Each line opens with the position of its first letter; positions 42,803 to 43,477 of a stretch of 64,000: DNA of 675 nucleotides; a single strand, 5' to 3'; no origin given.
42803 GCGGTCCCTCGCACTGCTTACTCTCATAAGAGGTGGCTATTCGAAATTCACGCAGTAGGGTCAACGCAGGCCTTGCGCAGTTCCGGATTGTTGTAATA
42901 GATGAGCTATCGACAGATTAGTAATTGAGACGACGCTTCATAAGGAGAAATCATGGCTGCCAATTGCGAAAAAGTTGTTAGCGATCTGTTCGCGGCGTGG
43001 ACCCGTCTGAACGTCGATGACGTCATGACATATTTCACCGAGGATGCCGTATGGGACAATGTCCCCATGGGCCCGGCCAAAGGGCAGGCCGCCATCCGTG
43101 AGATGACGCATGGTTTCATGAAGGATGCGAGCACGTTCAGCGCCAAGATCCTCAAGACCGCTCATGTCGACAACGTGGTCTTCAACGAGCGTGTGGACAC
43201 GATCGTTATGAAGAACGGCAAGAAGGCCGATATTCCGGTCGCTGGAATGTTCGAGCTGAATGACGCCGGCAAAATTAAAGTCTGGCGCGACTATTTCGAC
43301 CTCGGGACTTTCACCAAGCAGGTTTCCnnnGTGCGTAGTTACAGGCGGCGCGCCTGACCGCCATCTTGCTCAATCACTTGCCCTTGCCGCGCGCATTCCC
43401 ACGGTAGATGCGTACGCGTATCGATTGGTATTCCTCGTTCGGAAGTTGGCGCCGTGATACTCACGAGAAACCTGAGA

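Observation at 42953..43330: Orphan limonene-epoxide-hydrolase homologue with intact WRDYFDL active-site segment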

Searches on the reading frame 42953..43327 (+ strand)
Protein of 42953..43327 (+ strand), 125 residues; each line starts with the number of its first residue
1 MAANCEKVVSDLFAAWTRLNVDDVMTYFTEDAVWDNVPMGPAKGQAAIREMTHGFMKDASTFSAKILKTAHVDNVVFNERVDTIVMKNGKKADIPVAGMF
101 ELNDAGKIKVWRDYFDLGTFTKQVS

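Call 3: search_protein_families(library=pfam, proteins=[window:42953-43327:+], max_evalue=1)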
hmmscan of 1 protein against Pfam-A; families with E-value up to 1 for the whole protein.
window:42953-43327:+ (125 aa): 5 families
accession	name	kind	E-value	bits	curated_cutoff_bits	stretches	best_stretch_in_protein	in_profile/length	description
PF07858.18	LEH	-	1.4e-18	67.8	24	1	7-123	5-119/122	Limonene-1,2-epoxide hydrolase catalytic domain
PF12680.13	SnoaL_2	-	3.1e-14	53.8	27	1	9-109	1-100/102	SnoaL-like domain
PF07366.18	SnoaL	-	9.4e-06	25.9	28.4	1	13-123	8-125/126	SnoaL-like polyketide cyclase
PF13577.12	SnoaL_4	-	0.0071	16.8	24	1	7-71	11-69/126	SnoaL-like domain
PF14534.12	DUF4440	-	0.13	13.1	25.2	1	7-59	3-55/107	Domain of unknown function (DUF4440)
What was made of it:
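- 42953..43330 (+): LEH-family gene (125 aa plus stop). Pfam PF07858 67.8 bits against cutoff 24 (call 3).
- On SnoaL polyketide cyclase (PF07366): 25.9 bits against a cutoff of 28.4 (call 3).
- Pfam LEH is the best and only strong specific hit (call 3). SnoaL_2 also scores above its cutoff (53.8 bits against 27; call 3). SnoaL (PF07366) is below its cutoff (25.9 against 28.4; call 3).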

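Call 4: search_protein_families(library=ncbifam, proteins=[window:42953-43327:+], max_evalue=1)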
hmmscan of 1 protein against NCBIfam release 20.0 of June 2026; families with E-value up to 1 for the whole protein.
window:42953-43327:+ (125 aa): 4 families
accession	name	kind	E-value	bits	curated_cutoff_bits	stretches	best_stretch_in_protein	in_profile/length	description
TIGR02246.1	TIGR02246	subfamily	3e-08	33.7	33.95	1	6-112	7-117/128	SgcJ/EcaC family oxidoreductase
TIGR02096.1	TIGR02096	subfamily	4.4e-05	23.8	97.1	1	9-125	4-129/129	ketosteroid isomerase-related protein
NF006089.0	PRK08241.1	subfamily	0.0064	15.6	240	1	5-69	219-284/343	RNA polymerase subunit sigma-70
TIGR02960.1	SigX5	hypoth_equivalog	0.059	12.5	264.75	1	10-59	211-257/322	RNA polymerase sigma-70 factor, TIGR02960 family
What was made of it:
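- On SgcJ/EcaC family (NCBIfam TIGR02246): 33.7 bits against a cutoff of 33.95 (call 4).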

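Call 5: search_solved_structures(query=window:42953-43327:+, max_evalue=10, show_alignments=5)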
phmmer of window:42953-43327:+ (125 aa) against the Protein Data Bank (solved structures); distinct sequences matched with E-value up to 10: 45.
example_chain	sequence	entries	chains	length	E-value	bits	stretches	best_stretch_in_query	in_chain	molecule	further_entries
4r9k_A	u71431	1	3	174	8.8e-18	67.9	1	5-123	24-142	Limonene-1,2-epoxide hydrolase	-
5aif_A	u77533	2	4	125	1.2e-17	67.4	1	9-123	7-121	LIMONENE-1,2-EPOXIDE HYDROLASE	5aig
4r9l_A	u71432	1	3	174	2.3e-17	66.5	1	5-123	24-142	Limonene-1,2-epoxide hydrolase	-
5jpp_A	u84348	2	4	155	2.5e-17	66.4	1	5-119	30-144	limonene epoxide hydrolase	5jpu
4xby_C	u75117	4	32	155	6.5e-17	65.1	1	5-123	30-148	Limonene-1,2-epoxide hydrolase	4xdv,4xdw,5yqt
4xbt_A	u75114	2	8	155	6.6e-17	65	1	5-119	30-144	Limonene-1,2-epoxide hydrolase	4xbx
5cf2_A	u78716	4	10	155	2.4e-16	63.2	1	5-123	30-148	Limonene-1,2-epoxide hydrolase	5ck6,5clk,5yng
1nu3_A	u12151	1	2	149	3.3e-16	62.8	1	5-123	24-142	limonene-1,2-epoxide hydrolase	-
1nww_A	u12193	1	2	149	3.3e-16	62.8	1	5-123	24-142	Limonene-1,2-epoxide hydrolase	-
5cf1_A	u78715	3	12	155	6.1e-16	61.9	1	5-123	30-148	Limonene-1,2-epoxide hydrolase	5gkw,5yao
7vx2_A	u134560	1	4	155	3.6e-15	59.4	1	5-123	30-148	Limonene-1,2-epoxide hydrolase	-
7vwm_A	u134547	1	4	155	5.2e-15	58.9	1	5-123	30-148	Limonene-1,2-epoxide hydrolase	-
7vwd_A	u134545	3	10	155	7.2e-15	58.5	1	5-123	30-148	Limonene-1,2-epoxide hydrolase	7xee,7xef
5aih_A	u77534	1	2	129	9.3e-14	54.9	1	14-124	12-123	LIMONENE-1,2-EPOXIDE HYDROLASE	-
5aii_A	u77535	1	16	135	1.1e-13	54.6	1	14-124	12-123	LIMONENE-1,2-EPOXIDE HYDROLASE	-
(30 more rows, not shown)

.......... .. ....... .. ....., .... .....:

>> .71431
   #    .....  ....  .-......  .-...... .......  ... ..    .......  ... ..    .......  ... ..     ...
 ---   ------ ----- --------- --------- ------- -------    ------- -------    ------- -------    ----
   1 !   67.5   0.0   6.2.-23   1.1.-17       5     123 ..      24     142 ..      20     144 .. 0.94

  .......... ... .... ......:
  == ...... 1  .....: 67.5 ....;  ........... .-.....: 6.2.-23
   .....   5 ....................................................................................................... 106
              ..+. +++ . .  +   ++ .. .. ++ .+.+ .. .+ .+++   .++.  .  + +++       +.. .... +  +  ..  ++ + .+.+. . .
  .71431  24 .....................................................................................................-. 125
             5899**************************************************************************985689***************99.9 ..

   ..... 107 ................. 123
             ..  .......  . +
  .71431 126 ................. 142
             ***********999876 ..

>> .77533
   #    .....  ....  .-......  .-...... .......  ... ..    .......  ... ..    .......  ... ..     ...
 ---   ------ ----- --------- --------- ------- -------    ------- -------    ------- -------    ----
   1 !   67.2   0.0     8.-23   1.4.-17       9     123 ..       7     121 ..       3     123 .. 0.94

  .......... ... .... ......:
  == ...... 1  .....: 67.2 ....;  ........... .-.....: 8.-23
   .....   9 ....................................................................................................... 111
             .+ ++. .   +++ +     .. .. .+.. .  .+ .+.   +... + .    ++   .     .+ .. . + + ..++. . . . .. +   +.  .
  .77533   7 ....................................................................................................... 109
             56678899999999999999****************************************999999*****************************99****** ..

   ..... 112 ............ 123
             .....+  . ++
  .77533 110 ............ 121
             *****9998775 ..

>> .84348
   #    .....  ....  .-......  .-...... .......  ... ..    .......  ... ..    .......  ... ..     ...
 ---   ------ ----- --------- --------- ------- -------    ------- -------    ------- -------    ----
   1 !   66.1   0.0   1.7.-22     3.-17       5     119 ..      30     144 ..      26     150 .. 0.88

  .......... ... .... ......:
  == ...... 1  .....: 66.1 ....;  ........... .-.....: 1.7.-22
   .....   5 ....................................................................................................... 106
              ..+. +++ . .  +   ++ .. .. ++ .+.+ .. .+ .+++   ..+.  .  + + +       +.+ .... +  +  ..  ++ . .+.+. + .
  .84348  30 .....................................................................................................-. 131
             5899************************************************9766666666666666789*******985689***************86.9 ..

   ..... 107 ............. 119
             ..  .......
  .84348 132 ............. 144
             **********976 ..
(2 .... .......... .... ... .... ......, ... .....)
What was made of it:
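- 42953..43330 (+): PDB LEH hits at E~1e-17 (call 5).
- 43052..43060 (+): Codons W34-D35-N36, the water-positioning pair (equivalent to Re-LEH Y53/N55). Alignment to LEH chains (call 5).
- Closest known: Rhodococcus erythropolis LimA / Re-LEH. Same: Asp101-Arg99-Asp132 and Asn55 are all conserved, and the WRDYFDL heptapeptide is identical (call 5).
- Closest known: Mycobacterial Rv2740/Mb2760. Same: Same family and detectable by sequence (E 4.7e-6; call 5).
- Closest known: SnoaL-type polyketide cyclases and ketosteroid isomerases. Same: Weak profile hits: SnoaL 25.9 bits, KSI chains at E~0.01 (calls 3, 5).
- The top PDB sequence hits are all LEH (call 5).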

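Call 9: find_homologous_proteins(query=window:42953-43327:+)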
Query window:42953-43327:+ (125 aa): 671 proteins with E <= 0.001 among 675 candidates; the best 120 are listed.
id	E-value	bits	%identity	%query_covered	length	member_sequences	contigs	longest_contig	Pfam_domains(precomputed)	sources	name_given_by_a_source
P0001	3.6e-78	277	100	100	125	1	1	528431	PF07366.19,PF12680.14,PF07858.19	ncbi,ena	-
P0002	1.6e-76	272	97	100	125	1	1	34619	PF07366.19,PF12680.14,PF07858.19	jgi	jgi:limonene-1,2-epoxide hydrolase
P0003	5.6e-71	254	91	100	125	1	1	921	PF07366.19,PF12680.14,PF07858.19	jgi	jgi:limonene-1,2-epoxide hydrolase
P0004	3.0e-68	245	88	100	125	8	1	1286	PF07366.19,PF12680.14,PF07858.19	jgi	jgi:limonene-1,2-epoxide hydrolase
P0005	3.9e-68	245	89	100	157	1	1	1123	PF07366.19,PF12680.14,PF07858.19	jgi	jgi:limonene-1,2-epoxide hydrolase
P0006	5.0e-68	245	87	100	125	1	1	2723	PF07366.19,PF12680.14,PF07858.19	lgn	-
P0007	6.9e-68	244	86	100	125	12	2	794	PF07366.19,PF12680.14,PF07858.19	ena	-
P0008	1.1e-67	243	87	100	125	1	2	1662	PF07366.19,PF12680.14,PF07858.19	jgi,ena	-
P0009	1.5e-67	243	86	100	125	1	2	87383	PF07366.19,PF12680.14,PF07858.19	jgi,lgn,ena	-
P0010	2.0e-67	243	85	100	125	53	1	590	PF07366.19,PF12680.14,PF07858.19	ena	-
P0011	2.3e-67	242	85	100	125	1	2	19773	PF07366.19,PF12680.14,PF07858.19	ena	-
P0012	1.0e-66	240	86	100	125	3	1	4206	PF07366.19,PF12680.14,PF07858.19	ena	-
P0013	1.1e-66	240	85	100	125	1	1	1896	PF07366.19,PF12680.14,PF07858.19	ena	-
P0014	1.8e-66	240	84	100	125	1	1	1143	PF07366.19,PF12680.14,PF07858.19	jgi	jgi:limonene-1,2-epoxide hydrolase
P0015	2.4e-66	239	84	100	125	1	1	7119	PF07366.19,PF12680.14,PF07858.19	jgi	jgi:limonene-1,2-epoxide hydrolase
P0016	3.1e-66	239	84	100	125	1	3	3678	PF07366.19,PF12680.14,PF07858.19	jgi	jgi:limonene-1,2-epoxide hydrolase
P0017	3.1e-66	239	85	100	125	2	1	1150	PF07366.19,PF12680.14,PF07858.19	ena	-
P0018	3.2e-66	239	85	100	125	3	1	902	PF07366.19,PF12680.14,PF07858.19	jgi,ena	-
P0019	3.4e-66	239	85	100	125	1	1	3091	PF07366.19,PF12680.14,PF07858.19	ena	-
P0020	4.0e-66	238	84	100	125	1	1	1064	PF07366.19,PF12680.14,PF07858.19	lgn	-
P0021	4.5e-66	238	85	100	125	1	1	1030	PF07366.19,PF12680.14,PF07858.19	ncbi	-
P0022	6.2e-66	238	82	100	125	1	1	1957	PF07366.19,PF12680.14,PF07858.19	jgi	jgi:limonene-1,2-epoxide hydrolase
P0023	7.1e-66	238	86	100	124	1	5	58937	PF07366.19,PF12680.14,PF07858.19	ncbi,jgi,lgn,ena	-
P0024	8.3e-66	237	84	100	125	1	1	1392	PF07366.19,PF12680.14,PF07858.19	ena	-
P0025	1.0e-65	237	84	100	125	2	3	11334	PF07366.19,PF12680.14,PF07858.19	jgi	-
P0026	1.4e-65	237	84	100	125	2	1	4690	PF07366.19,PF12680.14,PF07858.19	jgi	jgi:limonene-1,2-epoxide hydrolase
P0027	1.6e-65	237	84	100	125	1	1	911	PF07366.19,PF12680.14,PF07858.19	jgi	jgi:limonene-1,2-epoxide hydrolase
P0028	1.9e-65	236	82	100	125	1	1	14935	PF12680.14,PF07858.19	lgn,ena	-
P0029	2.4e-65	236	82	100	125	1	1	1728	PF07366.19,PF12680.14,PF07858.19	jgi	jgi:limonene-1,2-epoxide hydrolase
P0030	2.9e-65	236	83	100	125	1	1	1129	PF07366.19,PF12680.14,PF07858.19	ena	-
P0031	3.5e-65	235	83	100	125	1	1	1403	PF07366.19,PF12680.14,PF07858.19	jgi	jgi:limonene-1,2-epoxide hydrolase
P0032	4.2e-65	235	84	100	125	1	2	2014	PF07366.19,PF12680.14,PF07858.19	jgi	jgi:limonene-1,2-epoxide hydrolase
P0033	4.5e-65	235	83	100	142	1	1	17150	PF07366.19,PF12680.14,PF07858.19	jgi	jgi:limonene-1,2-epoxide hydrolase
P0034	5.2e-65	235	82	100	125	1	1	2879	PF07366.19,PF12680.14,PF07858.19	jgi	jgi:limonene-1,2-epoxide hydrolase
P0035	5.5e-65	235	83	100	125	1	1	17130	PF07366.19,PF12680.14,PF07858.19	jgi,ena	-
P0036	7.5e-65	234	83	100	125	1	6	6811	PF07366.19,PF12680.14,PF07858.19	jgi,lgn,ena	jgi:limonene-1,2-epoxide hydrolase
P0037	7.6e-65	234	84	100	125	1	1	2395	PF12680.14,PF07858.19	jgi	-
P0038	7.7e-65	234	82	100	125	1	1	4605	PF07366.19,PF12680.14,PF07858.19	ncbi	-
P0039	9.8e-65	234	82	100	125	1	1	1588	PF07366.19,PF12680.14,PF07858.19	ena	-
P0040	1.0e-64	234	84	100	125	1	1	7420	PF07366.19,PF12680.14,PF07858.19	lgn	-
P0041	1.1e-64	234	82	99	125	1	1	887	PF07366.19,PF12680.14,PF07858.19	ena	-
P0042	1.2e-64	234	84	99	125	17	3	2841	PF07366.19,PF12680.14,PF07858.19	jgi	jgi:limonene-1,2-epoxide hydrolase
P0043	1.2e-64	234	82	100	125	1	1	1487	PF07366.19,PF12680.14,PF07858.19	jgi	jgi:limonene-1,2-epoxide hydrolase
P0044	1.3e-64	234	82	100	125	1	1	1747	PF07366.19,PF12680.14,PF07858.19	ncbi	-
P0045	1.5e-64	233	83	100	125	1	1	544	PF07366.19,PF12680.14,PF07858.19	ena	-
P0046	1.6e-64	233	83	99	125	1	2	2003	PF07366.19,PF12680.14,PF07858.19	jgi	jgi:limonene-1,2-epoxide hydrolase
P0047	1.6e-64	233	82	100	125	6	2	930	PF07366.19,PF12680.14,PF07858.19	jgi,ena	jgi:limonene-1,2-epoxide hydrolase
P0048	2.0e-64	233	82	100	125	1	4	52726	PF07366.19,PF12680.14,PF07858.19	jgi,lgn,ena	jgi:limonene-1,2-epoxide hydrolase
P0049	2.1e-64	233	82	100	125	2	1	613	PF07366.19,PF12680.14,PF07858.19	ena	-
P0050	2.7e-64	233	82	100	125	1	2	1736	PF07366.19,PF12680.14,PF07858.19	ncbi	-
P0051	2.7e-64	233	82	100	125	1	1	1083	PF07366.19,PF12680.14,PF07858.19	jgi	jgi:limonene-1,2-epoxide hydrolase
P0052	2.7e-64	233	83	99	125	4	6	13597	PF07366.19,PF12680.14,PF07858.19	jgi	jgi:limonene-1,2-epoxide hydrolase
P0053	2.8e-64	233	83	100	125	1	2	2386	PF07366.19,PF12680.14,PF07858.19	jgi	-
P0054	3.0e-64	232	83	99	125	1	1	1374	PF07366.19,PF12680.14,PF07858.19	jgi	jgi:limonene-1,2-epoxide hydrolase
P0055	3.9e-64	232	82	100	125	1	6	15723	PF07366.19,PF12680.14,PF07858.19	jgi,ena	jgi:limonene-1,2-epoxide hydrolase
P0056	4.2e-64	232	84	99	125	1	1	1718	PF07366.19,PF12680.14,PF07858.19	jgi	jgi:limonene-1,2-epoxide hydrolase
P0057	5.1e-64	232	82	100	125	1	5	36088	PF07366.19,PF12680.14,PF07858.19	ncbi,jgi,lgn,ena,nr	ncbi:MAG TPA: SgcJ/EcaC family oxidoreductase [Candidatus Binataceae bacterium]|nr:SgcJ/EcaC family 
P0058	5.8e-64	231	82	100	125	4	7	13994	PF07366.19,PF12680.14,PF07858.19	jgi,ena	jgi:limonene-1,2-epoxide hydrolase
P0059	7.2e-64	231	82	100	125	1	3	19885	PF07366.19,PF12680.14,PF07858.19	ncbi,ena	-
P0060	7.5e-64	231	83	100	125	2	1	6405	PF07366.19,PF12680.14,PF07858.19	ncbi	ncbi:MAG: limonene-1,2-epoxide hydrolase family protein [Candidatus Binataceae bacterium]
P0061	7.5e-64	231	82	100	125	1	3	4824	PF07366.19,PF12680.14,PF07858.19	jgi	jgi:limonene-1,2-epoxide hydrolase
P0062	8.6e-64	231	81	99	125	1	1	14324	PF07366.19,PF12680.14,PF07858.19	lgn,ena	-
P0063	1.1e-63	231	82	100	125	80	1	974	PF07366.19,PF12680.14,PF07858.19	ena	-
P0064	1.2e-63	230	81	100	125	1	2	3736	PF07366.19,PF12680.14,PF07858.19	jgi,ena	-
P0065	1.4e-63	230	81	100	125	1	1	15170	PF07366.19,PF12680.14,PF07858.19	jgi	jgi:limonene-1,2-epoxide hydrolase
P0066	1.4e-63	230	82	100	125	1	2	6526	PF07366.19,PF12680.14,PF07858.19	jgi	jgi:limonene-1,2-epoxide hydrolase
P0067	1.5e-63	230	81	100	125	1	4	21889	PF07366.19,PF12680.14,PF07858.19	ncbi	ncbi:MAG: SgcJ/EcaC family oxidoreductase [Candidatus Binataceae bacterium]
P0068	1.5e-63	230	82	100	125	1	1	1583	PF07366.19,PF12680.14,PF07858.19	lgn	-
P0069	1.6e-63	230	83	100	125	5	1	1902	PF07366.19,PF12680.14,PF07858.19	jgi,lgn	jgi:limonene-1,2-epoxide hydrolase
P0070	1.7e-63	230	80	100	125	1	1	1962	PF07366.19,PF12680.14,PF07858.19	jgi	-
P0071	1.8e-63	230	81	99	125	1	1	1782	PF07366.19,PF12680.14,PF07858.19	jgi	jgi:limonene-1,2-epoxide hydrolase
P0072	1.8e-63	230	82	100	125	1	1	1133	PF07366.19,PF12680.14,PF07858.19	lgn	-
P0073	2.0e-63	230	80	100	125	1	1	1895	PF07366.19,PF12680.14,PF07858.19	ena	-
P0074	2.3e-63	230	83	100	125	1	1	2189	PF12680.14,PF07858.19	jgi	-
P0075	2.7e-63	229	82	100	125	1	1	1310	PF07366.19,PF12680.14,PF07858.19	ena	-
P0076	3.2e-63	229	82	100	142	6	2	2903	PF07366.19,PF12680.14,PF07858.19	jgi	jgi:limonene-1,2-epoxide hydrolase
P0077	3.6e-63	229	81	100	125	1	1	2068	PF07366.19,PF12680.14,PF07858.19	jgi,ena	-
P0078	3.7e-63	229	71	100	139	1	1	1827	PF07366.19,PF12680.14,PF07858.19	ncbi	-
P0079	4.2e-63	229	79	100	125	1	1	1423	PF07366.19,PF12680.14,PF07858.19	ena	-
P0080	4.9e-63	228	81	100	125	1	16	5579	PF07366.19,PF12680.14,PF07858.19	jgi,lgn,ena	jgi:limonene-1,2-epoxide hydrolase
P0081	5.0e-63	228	80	100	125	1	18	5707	PF07366.19,PF12680.14,PF07858.19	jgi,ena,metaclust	jgi:limonene-1,2-epoxide hydrolase|metaclust:\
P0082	5.1e-63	228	80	100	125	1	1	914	PF07366.19,PF12680.14,PF07858.19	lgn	-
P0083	5.6e-63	228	81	100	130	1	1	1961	PF07366.19,PF12680.14,PF07858.19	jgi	jgi:limonene-1,2-epoxide hydrolase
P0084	6.1e-63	228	80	99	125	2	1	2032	PF07366.19,PF12680.14,PF07858.19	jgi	-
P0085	8.6e-63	228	80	100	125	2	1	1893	PF07366.19,PF12680.14,PF07858.19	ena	-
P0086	8.9e-63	228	79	100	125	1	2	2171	PF07366.19,PF12680.14,PF07858.19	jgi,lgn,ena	-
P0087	9.3e-63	228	80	100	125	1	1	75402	PF07366.19,PF12680.14,PF07858.19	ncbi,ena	-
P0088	1.0e-62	227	79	100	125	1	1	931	PF07366.19,PF12680.14,PF07858.19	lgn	-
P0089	1.1e-62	227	78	100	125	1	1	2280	PF07366.19,PF12680.14,PF07858.19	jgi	jgi:limonene-1,2-epoxide hydrolase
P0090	1.3e-62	227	79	100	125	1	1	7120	PF07366.19,PF12680.14,PF07858.19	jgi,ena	jgi:limonene-1,2-epoxide hydrolase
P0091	1.3e-62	227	79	100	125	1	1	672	PF07366.19,PF12680.14,PF07858.19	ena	-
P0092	1.4e-62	227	82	100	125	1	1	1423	PF07366.19,PF12680.14,PF07858.19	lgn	-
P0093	1.5e-62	227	80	100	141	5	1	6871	PF07366.19,PF12680.14,PF07858.19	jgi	jgi:limonene-1,2-epoxide hydrolase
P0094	1.5e-62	227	78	100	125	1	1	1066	PF07366.19,PF12680.14,PF07858.19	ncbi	-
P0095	1.6e-62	227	82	100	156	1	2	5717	PF07366.19,PF12680.14,PF07858.19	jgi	jgi:limonene-1,2-epoxide hydrolase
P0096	1.6e-62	227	79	100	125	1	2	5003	PF07366.19,PF12680.14,PF07858.19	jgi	jgi:limonene-1,2-epoxide hydrolase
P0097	1.6e-62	227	79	100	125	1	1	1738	PF07366.19,PF12680.14,PF07858.19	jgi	-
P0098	1.9e-62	227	83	100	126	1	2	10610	PF07366.19,PF12680.14,PF07858.19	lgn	-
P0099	2.0e-62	227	79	100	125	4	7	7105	PF07366.19,PF12680.14,PF07858.19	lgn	-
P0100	2.2e-62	226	78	100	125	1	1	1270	PF07366.19,PF12680.14,PF07858.19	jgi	jgi:limonene-1,2-epoxide hydrolase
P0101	2.2e-62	226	78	100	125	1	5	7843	PF07366.19,PF12680.14,PF07858.19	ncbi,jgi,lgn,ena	-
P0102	2.2e-62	226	78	100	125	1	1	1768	PF07366.19,PF12680.14,PF07858.19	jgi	jgi:limonene-1,2-epoxide hydrolase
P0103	2.2e-62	226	78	100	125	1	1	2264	PF07366.19,PF12680.14,PF07858.19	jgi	jgi:limonene-1,2-epoxide hydrolase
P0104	2.3e-62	226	79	100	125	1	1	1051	PF07366.19,PF12680.14,PF07858.19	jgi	jgi:limonene-1,2-epoxide hydrolase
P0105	2.3e-62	226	80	99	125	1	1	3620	PF07366.19,PF12680.14,PF07858.19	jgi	jgi:limonene-1,2-epoxide hydrolase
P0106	2.4e-62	226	79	100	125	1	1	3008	PF07366.19,PF12680.14,PF07858.19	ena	-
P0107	3.9e-62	226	77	99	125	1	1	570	PF07366.19,PF12680.14,PF07858.19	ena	-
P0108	4.3e-62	225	79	100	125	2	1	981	PF07366.19,PF12680.14,PF07858.19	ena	-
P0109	4.7e-62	225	78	100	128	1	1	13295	PF07366.19,PF12680.14,PF07858.19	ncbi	-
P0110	5.0e-62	225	78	100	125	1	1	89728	PF07366.19,PF12680.14,PF07858.19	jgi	jgi:limonene-1,2-epoxide hydrolase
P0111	5.4e-62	225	78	100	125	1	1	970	PF07366.19,PF12680.14,PF07858.19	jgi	-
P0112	5.9e-62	225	79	100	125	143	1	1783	PF07366.19,PF12680.14,PF07858.19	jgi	jgi:limonene-1,2-epoxide hydrolase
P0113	6.3e-62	225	78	100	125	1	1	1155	PF07366.19,PF12680.14,PF07858.19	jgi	-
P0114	7.3e-62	225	81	100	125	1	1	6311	PF12680.14,PF07858.19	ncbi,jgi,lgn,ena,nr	ncbi:MAG TPA: SgcJ/EcaC family oxidoreductase [Candidatus Binataceae bacterium]|nr:SgcJ/EcaC family 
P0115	9.0e-62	224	81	100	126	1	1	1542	PF07366.19,PF12680.14,PF07858.19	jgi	jgi:limonene-1,2-epoxide hydrolase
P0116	1.2e-61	224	78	100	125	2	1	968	PF07366.19,PF12680.14,PF07858.19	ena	-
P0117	1.2e-61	224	78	100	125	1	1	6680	PF07366.19,PF12680.14,PF07858.19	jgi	jgi:limonene-1,2-epoxide hydrolase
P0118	1.2e-61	224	78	100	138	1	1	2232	PF07366.19,PF12680.14,PF07858.19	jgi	jgi:limonene-1,2-epoxide hydrolase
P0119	1.3e-61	224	80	100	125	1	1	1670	PF07366.19,PF12680.14,PF07858.19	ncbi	-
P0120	1.3e-61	224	78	100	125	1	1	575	PF07366.19,PF12680.14,PF07858.19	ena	-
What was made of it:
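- On SgcJ/EcaC family (NCBIfam TIGR02246): This is borderline and explains the inconsistent NCBI names (call 9).
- JGI and NCBI already name homologues as LEH (call 9). NCBIfam TIGR02246 SgcJ/EcaC scores 33.7 bits, just under its 33.95 cutoff (call 4), and some NCBI records use that name (call 9).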

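Call 10: find_encoding_contigs(protein=P0001, flank=6000, max_places=3)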
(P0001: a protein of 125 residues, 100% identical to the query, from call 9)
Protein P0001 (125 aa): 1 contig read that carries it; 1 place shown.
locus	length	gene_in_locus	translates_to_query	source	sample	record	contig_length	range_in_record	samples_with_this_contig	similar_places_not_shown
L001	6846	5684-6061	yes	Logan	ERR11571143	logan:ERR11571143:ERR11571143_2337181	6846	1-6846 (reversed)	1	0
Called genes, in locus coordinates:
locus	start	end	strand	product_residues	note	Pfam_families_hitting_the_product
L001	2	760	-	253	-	?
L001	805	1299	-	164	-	PF13577:SnoaL_4 (weak), PF00866:Ring_hydroxyl_B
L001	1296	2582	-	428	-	PF00355:Rieske, PF00848:Ring_hydroxyl_A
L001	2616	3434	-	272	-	PF00106:adh_short, PF08659:KR, PF13561:adh_short_C2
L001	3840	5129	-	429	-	PF00365:PFK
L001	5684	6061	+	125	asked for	PF07858:LEH, PF07366:SnoaL (faint), PF12680:SnoaL_2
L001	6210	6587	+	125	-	-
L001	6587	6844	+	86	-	?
